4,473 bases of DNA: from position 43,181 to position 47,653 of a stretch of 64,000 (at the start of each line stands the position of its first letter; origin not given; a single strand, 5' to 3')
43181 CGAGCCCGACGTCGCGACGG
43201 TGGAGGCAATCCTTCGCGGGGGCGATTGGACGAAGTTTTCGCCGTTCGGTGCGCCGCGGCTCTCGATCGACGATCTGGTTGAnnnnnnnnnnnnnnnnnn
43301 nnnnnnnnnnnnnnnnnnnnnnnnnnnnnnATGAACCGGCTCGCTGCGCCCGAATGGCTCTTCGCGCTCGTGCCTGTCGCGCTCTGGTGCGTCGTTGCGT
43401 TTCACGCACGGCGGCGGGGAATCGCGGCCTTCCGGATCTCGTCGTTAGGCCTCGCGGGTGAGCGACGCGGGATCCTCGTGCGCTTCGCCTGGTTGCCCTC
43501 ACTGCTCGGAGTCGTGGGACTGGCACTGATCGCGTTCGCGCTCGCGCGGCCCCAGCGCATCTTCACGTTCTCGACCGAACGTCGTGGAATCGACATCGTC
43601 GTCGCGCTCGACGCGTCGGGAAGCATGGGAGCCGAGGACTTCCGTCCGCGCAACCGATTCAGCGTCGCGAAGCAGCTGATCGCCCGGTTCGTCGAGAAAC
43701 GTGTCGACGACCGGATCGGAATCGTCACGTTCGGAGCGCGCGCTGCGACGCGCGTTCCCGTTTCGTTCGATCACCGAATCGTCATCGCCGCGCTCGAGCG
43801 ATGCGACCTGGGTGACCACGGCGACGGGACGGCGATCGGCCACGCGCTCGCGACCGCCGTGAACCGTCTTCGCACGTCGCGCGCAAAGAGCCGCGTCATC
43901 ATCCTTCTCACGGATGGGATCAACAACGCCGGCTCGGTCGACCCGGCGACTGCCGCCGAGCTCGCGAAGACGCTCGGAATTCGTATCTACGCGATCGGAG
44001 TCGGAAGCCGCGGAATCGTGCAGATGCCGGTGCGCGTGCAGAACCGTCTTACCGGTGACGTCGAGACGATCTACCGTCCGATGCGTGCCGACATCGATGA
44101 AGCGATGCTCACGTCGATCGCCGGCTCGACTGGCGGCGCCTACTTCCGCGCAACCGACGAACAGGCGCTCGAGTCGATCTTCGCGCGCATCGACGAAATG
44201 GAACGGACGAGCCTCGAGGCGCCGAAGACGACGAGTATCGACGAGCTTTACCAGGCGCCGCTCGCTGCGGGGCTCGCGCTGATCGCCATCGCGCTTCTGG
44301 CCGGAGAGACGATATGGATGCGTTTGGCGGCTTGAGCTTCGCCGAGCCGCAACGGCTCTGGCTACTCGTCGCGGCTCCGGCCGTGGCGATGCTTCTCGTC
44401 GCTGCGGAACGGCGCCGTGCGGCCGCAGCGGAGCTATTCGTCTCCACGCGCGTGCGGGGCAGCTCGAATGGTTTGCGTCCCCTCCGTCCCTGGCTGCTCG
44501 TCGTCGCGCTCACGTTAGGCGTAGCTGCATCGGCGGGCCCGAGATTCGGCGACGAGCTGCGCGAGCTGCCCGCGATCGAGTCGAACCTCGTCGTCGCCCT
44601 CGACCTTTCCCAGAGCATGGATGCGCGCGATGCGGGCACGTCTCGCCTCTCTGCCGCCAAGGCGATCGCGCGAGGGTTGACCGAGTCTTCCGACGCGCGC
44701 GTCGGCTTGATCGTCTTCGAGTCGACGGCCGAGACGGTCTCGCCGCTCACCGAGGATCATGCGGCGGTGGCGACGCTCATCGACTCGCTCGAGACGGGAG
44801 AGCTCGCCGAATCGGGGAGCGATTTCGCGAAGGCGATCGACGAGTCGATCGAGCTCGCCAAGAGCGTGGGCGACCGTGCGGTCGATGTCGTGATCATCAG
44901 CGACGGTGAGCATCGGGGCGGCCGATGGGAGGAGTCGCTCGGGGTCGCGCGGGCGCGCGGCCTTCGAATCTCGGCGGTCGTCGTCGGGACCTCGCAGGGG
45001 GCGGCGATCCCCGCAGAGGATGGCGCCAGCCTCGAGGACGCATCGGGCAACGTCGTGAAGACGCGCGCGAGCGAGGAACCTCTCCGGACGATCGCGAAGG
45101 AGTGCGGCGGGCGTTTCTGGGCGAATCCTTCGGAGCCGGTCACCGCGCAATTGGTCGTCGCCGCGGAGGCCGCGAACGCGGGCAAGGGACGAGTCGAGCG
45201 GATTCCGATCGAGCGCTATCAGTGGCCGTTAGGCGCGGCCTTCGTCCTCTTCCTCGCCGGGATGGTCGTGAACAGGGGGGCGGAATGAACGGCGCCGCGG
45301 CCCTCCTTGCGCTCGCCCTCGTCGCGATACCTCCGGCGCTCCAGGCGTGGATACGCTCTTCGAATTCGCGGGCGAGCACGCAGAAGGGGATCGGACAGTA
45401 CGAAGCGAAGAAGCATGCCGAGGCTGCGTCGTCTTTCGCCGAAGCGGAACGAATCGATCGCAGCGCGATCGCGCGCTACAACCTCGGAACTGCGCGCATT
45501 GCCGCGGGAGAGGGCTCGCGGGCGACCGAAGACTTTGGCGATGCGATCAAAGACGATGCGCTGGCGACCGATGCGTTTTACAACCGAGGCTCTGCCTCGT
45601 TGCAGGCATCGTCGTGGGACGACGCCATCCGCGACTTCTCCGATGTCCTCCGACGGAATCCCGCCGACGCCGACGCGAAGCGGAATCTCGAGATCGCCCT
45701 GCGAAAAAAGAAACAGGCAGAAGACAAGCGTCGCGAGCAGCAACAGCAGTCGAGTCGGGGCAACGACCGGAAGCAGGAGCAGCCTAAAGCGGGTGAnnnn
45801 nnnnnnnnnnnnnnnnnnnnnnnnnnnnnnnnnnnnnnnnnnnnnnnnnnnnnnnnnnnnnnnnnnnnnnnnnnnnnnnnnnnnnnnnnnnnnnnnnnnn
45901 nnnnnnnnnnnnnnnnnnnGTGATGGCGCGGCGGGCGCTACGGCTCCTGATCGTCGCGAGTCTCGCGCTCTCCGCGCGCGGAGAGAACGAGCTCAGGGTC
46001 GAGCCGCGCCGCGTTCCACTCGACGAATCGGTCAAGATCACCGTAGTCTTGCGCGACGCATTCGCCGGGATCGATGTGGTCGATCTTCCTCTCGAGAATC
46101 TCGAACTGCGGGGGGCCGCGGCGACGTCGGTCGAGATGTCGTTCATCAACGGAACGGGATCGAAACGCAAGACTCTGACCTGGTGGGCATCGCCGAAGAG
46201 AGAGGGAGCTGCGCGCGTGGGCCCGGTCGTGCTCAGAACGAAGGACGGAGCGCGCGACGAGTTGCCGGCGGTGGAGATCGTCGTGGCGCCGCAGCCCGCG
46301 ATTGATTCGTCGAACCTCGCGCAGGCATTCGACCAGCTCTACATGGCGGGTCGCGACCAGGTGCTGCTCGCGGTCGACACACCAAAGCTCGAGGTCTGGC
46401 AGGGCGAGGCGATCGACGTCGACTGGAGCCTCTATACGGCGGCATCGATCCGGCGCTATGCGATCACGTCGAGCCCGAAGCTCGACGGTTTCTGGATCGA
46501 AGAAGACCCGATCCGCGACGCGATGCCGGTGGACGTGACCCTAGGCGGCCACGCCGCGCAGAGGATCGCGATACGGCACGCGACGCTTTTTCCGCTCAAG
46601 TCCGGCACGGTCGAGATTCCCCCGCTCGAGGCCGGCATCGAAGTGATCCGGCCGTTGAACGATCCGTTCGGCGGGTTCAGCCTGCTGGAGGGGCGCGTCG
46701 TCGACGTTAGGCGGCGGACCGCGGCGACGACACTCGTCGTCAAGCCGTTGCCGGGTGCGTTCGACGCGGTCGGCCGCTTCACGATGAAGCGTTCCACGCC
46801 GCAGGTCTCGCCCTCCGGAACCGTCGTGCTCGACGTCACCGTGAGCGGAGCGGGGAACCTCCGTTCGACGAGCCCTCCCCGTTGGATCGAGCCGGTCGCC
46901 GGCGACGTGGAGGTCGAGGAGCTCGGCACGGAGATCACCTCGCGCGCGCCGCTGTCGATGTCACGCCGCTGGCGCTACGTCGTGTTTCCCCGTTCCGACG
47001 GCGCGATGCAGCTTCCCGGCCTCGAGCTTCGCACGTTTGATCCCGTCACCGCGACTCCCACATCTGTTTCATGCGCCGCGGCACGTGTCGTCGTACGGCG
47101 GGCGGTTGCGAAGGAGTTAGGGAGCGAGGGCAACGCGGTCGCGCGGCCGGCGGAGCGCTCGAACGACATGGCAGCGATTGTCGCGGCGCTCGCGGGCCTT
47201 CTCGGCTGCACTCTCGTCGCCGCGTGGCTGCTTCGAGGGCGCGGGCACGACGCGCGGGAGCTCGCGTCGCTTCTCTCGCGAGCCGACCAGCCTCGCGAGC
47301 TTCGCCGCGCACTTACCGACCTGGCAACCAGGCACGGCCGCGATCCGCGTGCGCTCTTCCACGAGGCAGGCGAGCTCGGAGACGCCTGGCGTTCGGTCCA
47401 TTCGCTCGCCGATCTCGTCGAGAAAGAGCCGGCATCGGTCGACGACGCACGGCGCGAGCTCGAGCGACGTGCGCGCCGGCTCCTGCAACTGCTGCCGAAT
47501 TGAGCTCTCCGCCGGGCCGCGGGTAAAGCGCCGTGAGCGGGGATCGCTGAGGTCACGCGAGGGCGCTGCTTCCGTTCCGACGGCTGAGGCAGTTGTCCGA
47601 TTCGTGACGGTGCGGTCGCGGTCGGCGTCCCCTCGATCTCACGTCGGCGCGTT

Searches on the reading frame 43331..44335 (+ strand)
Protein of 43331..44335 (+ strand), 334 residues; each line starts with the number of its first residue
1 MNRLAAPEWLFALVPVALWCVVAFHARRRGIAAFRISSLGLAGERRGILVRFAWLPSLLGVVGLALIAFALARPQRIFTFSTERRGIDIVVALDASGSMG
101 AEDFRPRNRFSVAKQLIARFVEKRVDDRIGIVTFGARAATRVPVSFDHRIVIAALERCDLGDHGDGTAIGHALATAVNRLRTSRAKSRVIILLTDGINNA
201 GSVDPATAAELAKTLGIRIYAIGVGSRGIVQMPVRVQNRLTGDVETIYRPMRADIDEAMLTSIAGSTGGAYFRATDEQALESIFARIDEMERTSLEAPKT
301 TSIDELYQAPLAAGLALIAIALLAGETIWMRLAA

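Call 46: search_protein_families(library=pfam, proteins=[window:43331-44335:+], max_evalue=0.00001)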
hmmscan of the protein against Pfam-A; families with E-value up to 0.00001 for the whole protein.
window:43331-44335:+ (334 aa): 4 families
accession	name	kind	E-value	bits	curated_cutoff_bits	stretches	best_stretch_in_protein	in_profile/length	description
PF00092.34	VWA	-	3.3e-24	86.5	23.8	1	88-285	1-173/174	von Willebrand factor type A domain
PF13519.12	VWA_2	-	1.8e-19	70.8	27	1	89-196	1-106/107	von Willebrand factor type A domain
PF06707.17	DUF1194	-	1.4e-06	28.1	27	0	153-228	82-158/206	Protein of unknown function (DUF1194)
PF05762.20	VWA_CoxE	-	9.2e-06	25.7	26.4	0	82-200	50-163/222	VWA domain containing CoxE-like protein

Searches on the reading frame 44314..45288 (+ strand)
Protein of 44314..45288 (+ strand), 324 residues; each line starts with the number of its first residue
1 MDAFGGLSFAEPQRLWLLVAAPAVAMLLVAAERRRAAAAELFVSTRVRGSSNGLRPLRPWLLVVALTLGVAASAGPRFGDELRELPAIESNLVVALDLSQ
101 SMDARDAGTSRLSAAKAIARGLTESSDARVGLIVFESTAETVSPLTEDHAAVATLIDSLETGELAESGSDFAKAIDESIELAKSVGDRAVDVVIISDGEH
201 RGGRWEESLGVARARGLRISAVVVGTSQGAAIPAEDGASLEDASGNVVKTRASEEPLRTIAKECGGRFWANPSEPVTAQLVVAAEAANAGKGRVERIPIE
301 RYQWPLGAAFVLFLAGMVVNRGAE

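Call 46: search_protein_families(library=pfam, proteins=[window:44314-45288:+], max_evalue=0.00001)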
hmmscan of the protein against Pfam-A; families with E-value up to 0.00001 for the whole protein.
window:44314-45288:+ (324 aa): 4 families
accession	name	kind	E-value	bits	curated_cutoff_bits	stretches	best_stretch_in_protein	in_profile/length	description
PF13519.12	VWA_2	-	3.7e-16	60.1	27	1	92-199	1-107/107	von Willebrand factor type A domain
PF00092.34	VWA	-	1.7e-10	41.9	23.8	1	91-229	1-140/174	von Willebrand factor type A domain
PF01882.25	DUF58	-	6.8e-10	38.9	23.4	1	89-246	35-190/216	Protein of unknown function DUF58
PF05762.20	VWA_CoxE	-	4.9e-06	26.6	26.4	1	90-209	57-170/222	VWA domain containing CoxE-like protein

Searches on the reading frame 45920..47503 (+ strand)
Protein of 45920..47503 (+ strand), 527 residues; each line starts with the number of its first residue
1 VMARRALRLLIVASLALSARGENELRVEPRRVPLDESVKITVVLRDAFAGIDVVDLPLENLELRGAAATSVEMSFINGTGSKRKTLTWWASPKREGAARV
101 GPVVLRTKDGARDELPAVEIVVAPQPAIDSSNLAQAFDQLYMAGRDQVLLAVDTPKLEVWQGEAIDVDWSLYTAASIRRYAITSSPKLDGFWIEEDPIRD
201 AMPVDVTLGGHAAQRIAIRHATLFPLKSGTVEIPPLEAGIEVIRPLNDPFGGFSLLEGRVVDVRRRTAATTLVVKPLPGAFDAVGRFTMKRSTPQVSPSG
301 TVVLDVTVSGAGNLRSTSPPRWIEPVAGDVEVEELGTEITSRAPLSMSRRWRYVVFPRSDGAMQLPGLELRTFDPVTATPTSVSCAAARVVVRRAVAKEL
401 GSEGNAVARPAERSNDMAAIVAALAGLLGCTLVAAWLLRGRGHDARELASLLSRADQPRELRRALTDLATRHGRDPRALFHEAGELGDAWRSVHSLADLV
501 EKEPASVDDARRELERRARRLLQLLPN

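Call 46: search_protein_families(library=pfam, proteins=[window:45920-47503:+], max_evalue=0.00001)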
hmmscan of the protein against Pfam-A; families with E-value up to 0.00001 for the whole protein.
window:45920-47503:+ (527 aa): 1 family
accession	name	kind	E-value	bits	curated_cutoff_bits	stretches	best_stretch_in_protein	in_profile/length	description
PF13584.12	BatD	-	1.8e-14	54.6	24.1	1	27-108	3-79/92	BatD DUF11 like domain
